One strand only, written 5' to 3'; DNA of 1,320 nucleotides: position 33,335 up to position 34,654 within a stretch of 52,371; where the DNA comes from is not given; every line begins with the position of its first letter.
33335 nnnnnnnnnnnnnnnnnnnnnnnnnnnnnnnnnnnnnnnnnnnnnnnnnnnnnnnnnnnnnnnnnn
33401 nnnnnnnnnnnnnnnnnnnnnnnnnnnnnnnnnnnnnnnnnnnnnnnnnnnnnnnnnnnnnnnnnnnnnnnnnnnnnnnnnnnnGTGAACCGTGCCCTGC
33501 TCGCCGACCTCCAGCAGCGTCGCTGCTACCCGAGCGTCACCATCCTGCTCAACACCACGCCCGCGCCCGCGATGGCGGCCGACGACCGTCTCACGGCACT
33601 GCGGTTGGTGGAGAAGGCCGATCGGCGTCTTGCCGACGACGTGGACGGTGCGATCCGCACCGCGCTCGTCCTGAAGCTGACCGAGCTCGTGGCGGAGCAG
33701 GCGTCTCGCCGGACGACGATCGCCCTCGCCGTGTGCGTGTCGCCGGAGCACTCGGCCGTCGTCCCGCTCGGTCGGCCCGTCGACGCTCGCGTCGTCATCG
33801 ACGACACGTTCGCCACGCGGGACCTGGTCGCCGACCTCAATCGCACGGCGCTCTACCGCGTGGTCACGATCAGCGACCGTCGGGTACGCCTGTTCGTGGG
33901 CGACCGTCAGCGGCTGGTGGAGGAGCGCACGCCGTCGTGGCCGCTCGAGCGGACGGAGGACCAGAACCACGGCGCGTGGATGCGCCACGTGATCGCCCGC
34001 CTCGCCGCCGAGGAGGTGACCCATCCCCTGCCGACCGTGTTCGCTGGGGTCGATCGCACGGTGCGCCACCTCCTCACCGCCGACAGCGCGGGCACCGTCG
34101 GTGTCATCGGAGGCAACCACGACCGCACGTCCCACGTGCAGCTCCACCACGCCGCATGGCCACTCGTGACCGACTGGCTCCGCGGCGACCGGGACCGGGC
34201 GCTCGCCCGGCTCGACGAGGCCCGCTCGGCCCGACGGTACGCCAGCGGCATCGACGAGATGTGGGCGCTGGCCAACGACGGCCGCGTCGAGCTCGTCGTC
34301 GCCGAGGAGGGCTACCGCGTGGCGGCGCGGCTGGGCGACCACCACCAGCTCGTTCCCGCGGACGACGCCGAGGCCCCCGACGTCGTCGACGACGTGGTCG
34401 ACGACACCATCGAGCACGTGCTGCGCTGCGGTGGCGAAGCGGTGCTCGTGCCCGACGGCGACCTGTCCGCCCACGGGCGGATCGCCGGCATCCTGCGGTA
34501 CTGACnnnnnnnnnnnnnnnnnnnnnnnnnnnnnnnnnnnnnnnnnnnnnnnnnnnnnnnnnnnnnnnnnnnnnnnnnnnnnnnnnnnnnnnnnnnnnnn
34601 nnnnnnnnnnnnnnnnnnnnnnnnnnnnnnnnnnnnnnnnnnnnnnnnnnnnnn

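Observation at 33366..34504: A stand-alone eRF1-like (baeRF-like) protein is the sole cargo of the second metal-riboswitch copy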

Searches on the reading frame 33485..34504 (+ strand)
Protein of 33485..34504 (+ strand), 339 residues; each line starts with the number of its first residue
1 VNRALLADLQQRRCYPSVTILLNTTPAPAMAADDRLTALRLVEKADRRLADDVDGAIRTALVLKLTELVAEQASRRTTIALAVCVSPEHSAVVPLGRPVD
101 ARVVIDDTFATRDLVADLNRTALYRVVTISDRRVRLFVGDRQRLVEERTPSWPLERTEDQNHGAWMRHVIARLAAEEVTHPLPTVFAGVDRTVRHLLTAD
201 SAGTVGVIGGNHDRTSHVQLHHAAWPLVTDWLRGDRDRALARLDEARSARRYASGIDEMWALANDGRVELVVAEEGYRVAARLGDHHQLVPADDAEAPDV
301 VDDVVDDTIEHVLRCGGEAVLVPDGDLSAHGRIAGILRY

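Call 5: search_protein_families(library=pfam, proteins=[window:33485-34504:+], max_evalue=1)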
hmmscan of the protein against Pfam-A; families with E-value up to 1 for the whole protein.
window:33485-34504:+ (339 aa): 1 family
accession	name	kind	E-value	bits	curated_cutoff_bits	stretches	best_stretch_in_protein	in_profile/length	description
PF18845.6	baeRF_family3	-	2.5e-20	73.9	31.5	2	158-267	57-168/168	Bacterial archaeo-eukaryotic release factor family 3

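Call 8: find_homologous_proteins(query=window:33485-34501:+, max_evalue=0.001)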
Query window:33485-34501:+ (339 aa): 348 proteins with E <= 0.001 among 8000 candidates; the best 120 are listed.
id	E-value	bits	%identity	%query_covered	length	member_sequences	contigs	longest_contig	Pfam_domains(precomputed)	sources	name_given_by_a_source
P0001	2.4e-216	735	100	100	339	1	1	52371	PF18845.7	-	-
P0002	1.1e-139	483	66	100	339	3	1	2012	PF18845.7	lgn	-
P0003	2.4e-139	482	68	100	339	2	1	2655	PF18845.7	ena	-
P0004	8.9e-133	461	65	100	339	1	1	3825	PF18845.7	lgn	-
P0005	2.7e-132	459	65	100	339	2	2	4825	PF18845.7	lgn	-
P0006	7.9e-126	438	63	100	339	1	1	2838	PF18845.7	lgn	-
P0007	1.0e-124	434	62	100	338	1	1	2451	PF18845.7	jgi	jgi:Bacterial archaeo-eukaryotic release factor family 3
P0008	3.8e-124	432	61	100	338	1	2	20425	PF18845.7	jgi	jgi:hypothetical protein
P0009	1.3e-123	431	61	100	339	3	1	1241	PF18845.7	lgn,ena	-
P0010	1.5e-123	430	63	100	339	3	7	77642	PF18845.7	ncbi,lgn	ncbi:MAG: hypothetical protein AB7W59_00990 [Acidimicrobiia bacterium]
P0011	2.9e-120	420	59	100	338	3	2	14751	PF18845.7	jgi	jgi:hypothetical protein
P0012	5.2e-119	415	57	100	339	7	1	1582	PF18845.7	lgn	-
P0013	9.2e-119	415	59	100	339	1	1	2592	PF18845.7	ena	-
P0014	1.8e-118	414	59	100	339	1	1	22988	PF18845.7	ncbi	-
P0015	3.4e-118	413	60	100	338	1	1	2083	PF18845.7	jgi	jgi:hypothetical protein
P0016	3.7e-118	413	59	100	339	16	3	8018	PF18845.7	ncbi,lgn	-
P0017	4.2e-118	412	58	100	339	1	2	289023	PF18845.7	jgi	jgi:Bacterial archaeo-eukaryotic release factor family 3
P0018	4.9e-118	412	59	100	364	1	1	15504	PF18845.7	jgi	jgi:Bacterial archaeo-eukaryotic release factor family 3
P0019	1.5e-117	411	60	100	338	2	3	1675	PF18845.7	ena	-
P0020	1.9e-117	410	58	100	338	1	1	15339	PF18845.7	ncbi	-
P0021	2.5e-117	410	59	100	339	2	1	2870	PF18845.7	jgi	jgi:hypothetical protein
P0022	7.1e-117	408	59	100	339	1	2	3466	PF18845.7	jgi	jgi:Bacterial archaeo-eukaryotic release factor family 3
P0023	1.1e-116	408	60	100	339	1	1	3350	PF18845.7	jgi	jgi:hypothetical protein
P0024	2.5e-116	407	58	100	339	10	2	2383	PF18845.7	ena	-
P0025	3.5e-116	406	60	100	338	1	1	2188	PF18845.7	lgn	-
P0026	6.6e-116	405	57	100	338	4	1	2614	PF18845.7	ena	-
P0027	8.3e-116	405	61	100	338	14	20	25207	PF18845.7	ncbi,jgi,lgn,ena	jgi:hypothetical protein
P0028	1.5e-115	404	56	100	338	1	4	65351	PF18845.7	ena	-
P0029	4.0e-115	403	61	100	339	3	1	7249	PF18845.7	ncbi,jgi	jgi:hypothetical protein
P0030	4.8e-115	402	57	100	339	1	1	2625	PF18845.7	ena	-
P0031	8.9e-115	401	58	100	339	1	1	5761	PF18845.7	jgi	jgi:Bacterial archaeo-eukaryotic release factor family 3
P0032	9.1e-115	401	58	99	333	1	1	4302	PF18845.7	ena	-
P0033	2.2e-114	400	59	100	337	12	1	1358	PF18845.7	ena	-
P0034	2.5e-114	400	54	100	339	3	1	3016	PF18845.7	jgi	jgi:Bacterial archaeo-eukaryotic release factor family 3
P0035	2.7e-114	400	58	100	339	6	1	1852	PF18845.7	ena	-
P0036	3.3e-114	400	57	100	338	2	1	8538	PF18845.7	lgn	-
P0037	4.5e-114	399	59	100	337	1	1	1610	PF18845.7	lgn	-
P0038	4.9e-114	399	58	100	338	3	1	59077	PF18845.7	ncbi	-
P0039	9.4e-114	398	57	100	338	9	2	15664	PF18845.7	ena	-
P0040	1.1e-113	398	60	100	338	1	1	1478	PF18845.7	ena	-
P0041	2.0e-113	397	56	100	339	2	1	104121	PF18845.7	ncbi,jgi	-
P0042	2.8e-113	397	57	100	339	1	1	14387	PF18845.7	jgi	jgi:Bacterial archaeo-eukaryotic release factor family 3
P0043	4.0e-113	396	56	100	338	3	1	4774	PF18845.7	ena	-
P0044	4.2e-113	396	57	100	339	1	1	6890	PF18845.7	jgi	jgi:hypothetical protein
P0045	4.6e-113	396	58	100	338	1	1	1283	PF18845.7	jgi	jgi:hypothetical protein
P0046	4.7e-113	396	61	100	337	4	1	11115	PF18845.7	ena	-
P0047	4.9e-113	396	57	100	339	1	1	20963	PF18845.7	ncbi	-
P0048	5.0e-113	396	58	100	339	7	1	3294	PF18845.7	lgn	-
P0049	5.4e-113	396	60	100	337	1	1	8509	PF18845.7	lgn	-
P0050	6.1e-113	395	57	100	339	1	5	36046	PF18845.7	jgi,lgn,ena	-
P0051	1.1e-112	395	58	100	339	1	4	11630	PF18845.7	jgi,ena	-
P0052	1.5e-112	394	55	100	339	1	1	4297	PF18845.7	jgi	-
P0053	2.1e-112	394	59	100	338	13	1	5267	PF18845.7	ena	-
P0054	4.4e-112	393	56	100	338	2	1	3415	PF18845.7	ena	-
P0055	6.4e-112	392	57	100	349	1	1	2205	PF18845.7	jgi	jgi:hypothetical protein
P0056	9.9e-112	391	55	100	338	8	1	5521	PF18845.7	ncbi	-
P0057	1.1e-111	391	57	100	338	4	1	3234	PF18845.7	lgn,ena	-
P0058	2.1e-111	390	55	100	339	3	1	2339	PF18845.7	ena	-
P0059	2.7e-111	390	55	100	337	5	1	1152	PF18845.7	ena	-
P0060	3.0e-111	390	56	100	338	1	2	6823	PF18845.7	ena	-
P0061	3.3e-111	390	54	100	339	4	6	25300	PF18845.7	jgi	jgi:hypothetical protein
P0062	3.6e-111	390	55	100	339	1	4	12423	PF18845.7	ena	-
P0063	4.2e-111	389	57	100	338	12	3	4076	PF18845.7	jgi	jgi:Bacterial archaeo-eukaryotic release factor family 3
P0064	4.7e-111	389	58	100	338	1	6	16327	PF18845.7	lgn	-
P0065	7.1e-111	389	56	100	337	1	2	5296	PF18845.7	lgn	-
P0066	1.3e-110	388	58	100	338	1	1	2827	PF18845.7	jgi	jgi:Bacterial archaeo-eukaryotic release factor family 3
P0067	1.4e-110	388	57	100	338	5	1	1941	PF18845.7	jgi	-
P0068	1.7e-110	387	55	100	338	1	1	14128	PF18845.7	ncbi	-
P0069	2.0e-110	387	57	100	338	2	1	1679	PF18845.7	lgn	-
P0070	2.4e-110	387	55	100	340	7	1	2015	PF18845.7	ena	-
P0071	2.7e-110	387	56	100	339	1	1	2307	PF18845.7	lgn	-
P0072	6.6e-110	385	55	100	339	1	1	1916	PF18845.7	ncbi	-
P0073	7.2e-110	385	58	100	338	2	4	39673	PF18845.7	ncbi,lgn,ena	-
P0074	8.4e-110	385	57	100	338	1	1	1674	PF18845.7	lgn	-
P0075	9.7e-110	385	54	100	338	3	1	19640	PF18845.7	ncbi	-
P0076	1.3e-109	385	55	100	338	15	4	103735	PF18845.7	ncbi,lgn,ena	-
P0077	1.3e-109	384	56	100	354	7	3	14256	PF18845.7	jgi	jgi:Bacterial archaeo-eukaryotic release factor family 3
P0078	1.5e-109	384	53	100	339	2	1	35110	PF18845.7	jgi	jgi:Bacterial archaeo-eukaryotic release factor family 3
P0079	1.5e-109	384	58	100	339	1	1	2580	PF18845.7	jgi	jgi:Bacterial archaeo-eukaryotic release factor family 3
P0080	2.1e-109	384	56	100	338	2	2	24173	PF18845.7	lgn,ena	-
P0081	2.7e-109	383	56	100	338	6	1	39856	PF18845.7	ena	-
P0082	3.1e-109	383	56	100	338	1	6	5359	PF18845.7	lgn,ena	-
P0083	3.8e-109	383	57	100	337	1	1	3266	PF18845.7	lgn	-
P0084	4.7e-109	383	54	100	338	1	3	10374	PF18845.7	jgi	jgi:hypothetical protein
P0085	5.3e-109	383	57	100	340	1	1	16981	PF18845.7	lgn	-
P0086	5.7e-109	382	57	100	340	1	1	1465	PF18845.7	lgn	-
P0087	1.1e-108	381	57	100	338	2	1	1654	PF18845.7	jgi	jgi:hypothetical protein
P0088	1.3e-108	381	55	100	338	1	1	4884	PF18845.7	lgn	-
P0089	1.5e-108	381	54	100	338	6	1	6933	PF18845.7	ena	-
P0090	2.0e-108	381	55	100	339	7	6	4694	PF18845.7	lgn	-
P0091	2.4e-108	380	55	100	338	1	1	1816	PF18845.7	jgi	jgi:hypothetical protein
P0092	2.9e-108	380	57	100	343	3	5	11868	PF18845.7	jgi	jgi:hypothetical protein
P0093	3.6e-108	380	55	100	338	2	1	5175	PF18845.7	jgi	jgi:Bacterial archaeo-eukaryotic release factor family 3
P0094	4.6e-108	379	55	100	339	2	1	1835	PF18845.7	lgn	-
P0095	5.9e-108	379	55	100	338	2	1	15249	PF18845.7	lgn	-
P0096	7.1e-108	379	55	100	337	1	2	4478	PF18845.7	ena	-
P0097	8.9e-108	379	54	100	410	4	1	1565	PF18845.7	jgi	jgi:hypothetical protein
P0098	9.5e-108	378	58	100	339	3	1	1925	PF18845.7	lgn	-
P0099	9.6e-108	378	55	100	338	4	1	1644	PF18845.7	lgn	-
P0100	1.2e-107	378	55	100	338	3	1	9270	PF18845.7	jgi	-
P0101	2.5e-107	377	56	98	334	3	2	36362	PF18845.7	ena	-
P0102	3.1e-107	377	55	100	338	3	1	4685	PF18845.7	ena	-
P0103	3.4e-107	377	56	100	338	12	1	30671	PF18845.7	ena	-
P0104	3.7e-107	376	55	100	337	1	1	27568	PF18845.7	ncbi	ncbi:MAG: hypothetical protein ACKV2O_05550 [Acidimicrobiales bacterium]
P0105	3.8e-107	376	55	100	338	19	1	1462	PF18845.7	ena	-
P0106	1.2e-106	375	56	100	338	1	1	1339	PF18845.7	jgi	jgi:hypothetical protein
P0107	1.2e-106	375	56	100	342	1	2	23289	PF18845.7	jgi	jgi:hypothetical protein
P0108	1.3e-106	375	55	100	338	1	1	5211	PF18845.7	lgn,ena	-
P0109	1.6e-106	374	55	100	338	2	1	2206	PF18845.7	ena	-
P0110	1.7e-106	374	57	100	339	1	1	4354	PF18845.7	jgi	jgi:hypothetical protein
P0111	2.0e-106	374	55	100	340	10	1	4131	PF18845.7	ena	-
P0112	2.0e-106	374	56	100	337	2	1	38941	PF18845.7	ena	-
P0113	2.2e-106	374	54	100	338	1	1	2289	PF18845.7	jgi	-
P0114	2.4e-106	374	56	100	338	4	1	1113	PF18845.7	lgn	-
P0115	2.8e-106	374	57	100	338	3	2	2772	PF18845.7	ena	-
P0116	2.9e-106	374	55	100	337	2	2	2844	PF18845.7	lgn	-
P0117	3.5e-106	373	55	100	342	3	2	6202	PF18845.7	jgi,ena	-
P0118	3.7e-106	373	56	100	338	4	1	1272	PF18845.7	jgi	jgi:Bacterial archaeo-eukaryotic release factor family 3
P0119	4.4e-106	373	54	100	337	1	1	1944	PF18845.7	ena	-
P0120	7.7e-106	372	55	100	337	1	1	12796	PF18845.7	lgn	-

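Call 13: find_related_loci(query=A1, collection=genome_contigs, flank=6000)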
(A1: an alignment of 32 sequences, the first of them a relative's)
Query A1 (339 aa) in genome_contigs; peptide patterns used: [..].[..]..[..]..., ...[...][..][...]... (x = any residue, [..] = any of these).
242 stretches matched a pattern; 219 encode a relative of the query (tblastn E <= 1e-3); the best 80 are kept; 80 distinct loci.
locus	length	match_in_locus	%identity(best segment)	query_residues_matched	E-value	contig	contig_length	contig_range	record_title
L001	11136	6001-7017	66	1-339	3e-145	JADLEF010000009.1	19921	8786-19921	MAG: Acidimicrobiales bacterium isolate SJ307 c_000000024194, whole genome shotgun sequence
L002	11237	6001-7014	58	1-339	2e-123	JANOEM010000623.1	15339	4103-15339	MAG: Actinomycetes bacterium isolate SOY_65_metabat_270 SOY_65_k141_3192968, whole genome shotgun sequence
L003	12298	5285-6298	59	1-339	2e-119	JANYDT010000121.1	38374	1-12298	MAG: Acidimicrobiia bacterium isolate 336R_metabinner_84 336R_k141_1623316, whole genome shotgun sequence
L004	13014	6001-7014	58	1-339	2e-119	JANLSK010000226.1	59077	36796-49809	MAG: Actinomycetes bacterium isolate OTE_25_metabat_366 OTE_25_k141_2951908, whole genome shotgun sequence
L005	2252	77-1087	59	1-339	1e-125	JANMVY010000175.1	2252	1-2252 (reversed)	MAG: Actinomycetes bacterium isolate OTE_88_metabat_442 OTE_88_k141_4296659, whole genome shotgun sequence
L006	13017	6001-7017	56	1-339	5e-119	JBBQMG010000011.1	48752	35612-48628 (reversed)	MAG: Acidimicrobiales bacterium isolate Co_metawrap_436 Cmw_436_k141_6518631_length_48752_cov_12.8981, whole genome shot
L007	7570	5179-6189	63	1-339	9e-119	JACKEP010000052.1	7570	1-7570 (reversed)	MAG: Alphaproteobacteria bacterium isolate HK-STAS-MYXO-37 HK-STAS-MYXO-37_52, whole genome shotgun sequence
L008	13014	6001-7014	58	1-339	4e-118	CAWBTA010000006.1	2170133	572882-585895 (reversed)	MAG: uncultured Acidimicrobiales bacterium isolate MFD04651.bin.1.226 genome assembly, contig: contig_2227, whole genome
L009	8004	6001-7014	55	1-339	4e-117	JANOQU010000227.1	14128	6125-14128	MAG: Actinomycetes bacterium isolate VAR_4_metabat_259 VAR_4_k141_2887079, whole genome shotgun sequence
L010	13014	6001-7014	59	1-339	1e-116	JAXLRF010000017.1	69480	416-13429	MAG: Acidimicrobiales bacterium isolate STL-ACT2 C2.190.fa-17, whole genome shotgun sequence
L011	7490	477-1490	54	1-339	1e-115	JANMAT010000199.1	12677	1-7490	MAG: Actinomycetes bacterium isolate OTE_1_metabat_490 OTE_1_k141_4585389, whole genome shotgun sequence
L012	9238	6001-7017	58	1-339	1e-115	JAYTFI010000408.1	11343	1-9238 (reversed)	MAG: Acidimicrobiales bacterium isolate GFS_2147 GFS_2147_407, whole genome shotgun sequence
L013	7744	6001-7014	54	1-339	2e-115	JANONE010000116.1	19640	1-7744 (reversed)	MAG: Ilumatobacteraceae bacterium isolate VAR_43_metabat_69 VAR_43_k141_3531258, whole genome shotgun sequence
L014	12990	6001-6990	62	10-339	2e-115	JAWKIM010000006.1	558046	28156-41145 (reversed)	MAG: Acidimicrobiales bacterium isolate BC3.65 BC3.65.fa-6, whole genome shotgun sequence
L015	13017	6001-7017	58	1-339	2e-114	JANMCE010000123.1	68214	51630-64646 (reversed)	MAG: Actinomycetes bacterium isolate OTE_1_metabat_202 OTE_1_k141_2256242, whole genome shotgun sequence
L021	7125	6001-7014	56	1-339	2e-109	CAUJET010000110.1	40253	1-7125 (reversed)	MAG: Actinomycetota bacterium isolate KLAP8 genome assembly, contig: KLAP8_647816, whole genome shotgun sequence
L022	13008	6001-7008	55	1-337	2e-108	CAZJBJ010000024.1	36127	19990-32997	MAG TPA_asm: uncultured Bifidobacteriaceae bacterium isolate SRP150892_co2_122 genome assembly, contig: NODE_1411_length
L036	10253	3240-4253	57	1-339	3e-103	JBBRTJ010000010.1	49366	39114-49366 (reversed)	MAG: Acidimicrobiales bacterium isolate La2_metabat2.205 La2_metabat2.205_K_1719028L49366_cov_19.3601, whole genome shot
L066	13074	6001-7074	39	1-339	4e-56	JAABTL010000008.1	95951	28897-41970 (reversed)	MAG: Trueperaceae bacterium isolate S23.Bin013 NODE_8_length_95951_cov_21.5409, whole genome shotgun sequence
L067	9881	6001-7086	36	1-339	9e-56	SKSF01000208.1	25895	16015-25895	MAG: Dehalococcoidia bacterium isolate CSSed162cmA_515 CSSed16-2cmA-3096, whole genome shotgun sequence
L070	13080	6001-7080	36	1-339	3e-54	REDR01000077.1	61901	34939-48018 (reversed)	MAG: Anaerolineaceae bacterium isolate GEM2.Bin39 NODE_320_length_61901_cov_18.7896, whole genome shotgun sequence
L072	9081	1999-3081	35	1-339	2e-53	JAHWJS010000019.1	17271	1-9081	MAG: Armatimonadota bacterium isolate 0711_bin3 NODE_326_length_17271_cov_9.343343, whole genome shotgun sequence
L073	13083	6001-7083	30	1-339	6e-53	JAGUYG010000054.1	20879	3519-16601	MAG: Ignavibacteriales bacterium isolate DeMMO6_2 c_000000075519, whole genome shotgun sequence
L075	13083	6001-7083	34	1-339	1e-52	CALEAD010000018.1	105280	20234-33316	MAG: uncultured Anaerolineae bacterium isolate N1_Bin_METABAT__191_1 genome assembly, contig: c_000001876267, whole geno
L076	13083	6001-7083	35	1-339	7e-52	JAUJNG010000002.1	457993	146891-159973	MAG: Abditibacterium sp. isolate YX2bin22 opera_contig_32, whole genome shotgun sequence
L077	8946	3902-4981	38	1-339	1e-51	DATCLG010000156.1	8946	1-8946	MAG TPA_asm: Longimicrobiales bacterium isolate SMAG_U7116 k141_783420, whole genome shotgun sequence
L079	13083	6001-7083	34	1-339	2e-50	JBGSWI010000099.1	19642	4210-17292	MAG: Leptolyngbyaceae cyanobacterium isolate JTS-AC478 k141_4312581, whole genome shotgun sequence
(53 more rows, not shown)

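Call 17: predict_structure(alignment_id=A1)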
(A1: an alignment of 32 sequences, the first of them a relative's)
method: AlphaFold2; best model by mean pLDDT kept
length: 339 residues; sequences in the alignment: 32
mean_pLDDT: 85.5   pTM: 0.65
mean pLDDT of the five models: 85.5, 84.7, 84.4, 83.9, 81.3
residues with pLDDT >= 90: 130; 70-90: 185; 50-70: 23; < 50: 1
segments of 3 or more residues with pLDDT < 50: none
pLDDT, mean of each block of 10 residues (from residue 1): 70 89 86 95 94 92 97 85 94 83 89 70 83 90 87 92 89 83 83 67 75 89 82 75 89 93 91 89 84 82 87 82 85 91
secondary structure, 60 per line:
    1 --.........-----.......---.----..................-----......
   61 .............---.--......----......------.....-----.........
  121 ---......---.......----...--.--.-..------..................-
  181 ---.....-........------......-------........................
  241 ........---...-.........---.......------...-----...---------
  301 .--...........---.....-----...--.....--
elements in order: H3-11 E17-23 H32-49 H55-73 E80-85 E90-95 E102-106 H112-120 E124-129 E133-139 E144-146 H162-179 E184-188 H190-197 E204-209 H217-248 E252-254 H256-264 E268-274 E281-283 E289-291 H304-314 E318-322 E333-337

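Call 22: fold_search(model_id=the predicted structure, library=pdb)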
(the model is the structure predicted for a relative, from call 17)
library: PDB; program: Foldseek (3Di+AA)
matches with E <= 10: 1321; with E <= 0.001: 45
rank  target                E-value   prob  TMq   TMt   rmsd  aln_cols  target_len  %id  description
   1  8rdw_B                7.4e-26  1.00  0.70  0.66   6.0       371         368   23  Cryo-EM structure of P. urativorans 70S ribosome in complex with hibernation factor Balon and EF-Tu(GDP) (structure 3) (released 2024-02-21)
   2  8rdv_B                4.3e-25  1.00  0.71  0.68   5.9       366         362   22  Cryo-EM structure of P. urativorans 70S ribosome in complex with hibernation factor Balon, mRNA and P-site tRNA (struc (released 2024-02-21)
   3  8rd8_B                9.6e-25  1.00  0.70  0.67   6.0       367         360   22  Cryo-EM structure of P. urativorans 70S ribosome in complex with hibernation factors Balon and RaiA (structure 1). (released 2024-02-21)
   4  8v9j_z                1.9e-20  1.00  0.67  0.64   6.0       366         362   18  Cryo-EM structure of the Mycobacterium smegmatis 70S ribosome in complex with hibernation factor Msmeg1130 (Balon) (St (released 2024-02-07)
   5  8v9l_z                1.2e-18  1.00  0.64  0.59   8.4       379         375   19  Cryo-EM structure of the Mycobacterium smegmatis 70S ribosome in complex with hibernation factor Msmeg1130 (Balon) and (released 2024-02-07)
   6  4af1                  6.4e-16  1.00  0.37  0.32  14.2       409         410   14  Archeal Release Factor aRF1 (released 2013-03-20)
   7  9i2d_CR               1.4e-14  1.00  0.44  0.38  13.0       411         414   10  NMT1-NAC bound human RNC with 10 amino acid ARF1-linker (released 2026-02-04)
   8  5lzv_ii               8.5e-14  1.00  0.44  0.37  12.9       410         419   11  Structure of the mammalian ribosomal termination complex with accommodated eRF1(AAQ) and ABCE1. (released 2016-11-30)
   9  5lzu_ii               1.0e-13  1.00  0.44  0.37  13.2       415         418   11  Structure of the mammalian ribosomal termination complex with accommodated eRF1 (released 2016-11-30)
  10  3vmf_B                1.2e-13  1.00  0.40  0.39  15.8       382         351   13  Archaeal protein (released 2012-07-25)
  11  3agk                  1.6e-13  1.00  0.28  0.27  17.6       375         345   14  Crystal structure of archaeal translation termination factor, aRF1 (released 2010-11-03)
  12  3jag_ii               4.7e-13  1.00  0.43  0.37  13.2       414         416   11  Structure of a mammalian ribosomal termination complex with ABCE1, eRF1(AAQ), and the UAA stop codon (released 2015-08-12)
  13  3e1y_A                5.7e-13  1.00  0.32  0.30  15.1       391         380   12  Crystal structure of human eRF1/eRF3 complex (released 2009-05-19)
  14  6xa1_j                8.2e-13  1.00  0.41  0.38  12.8       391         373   11  Structure of a drug-like compound stalled human translation termination complex (released 2020-10-07)
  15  8v9k_z                1.4e-12  1.00  0.59  0.56   7.5       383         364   14  Cryo-EM structure of the Mycobacterium smegmatis 70S ribosome in complex with hibernation factor Rv2629 (Balon) (Struc (released 2024-02-07)
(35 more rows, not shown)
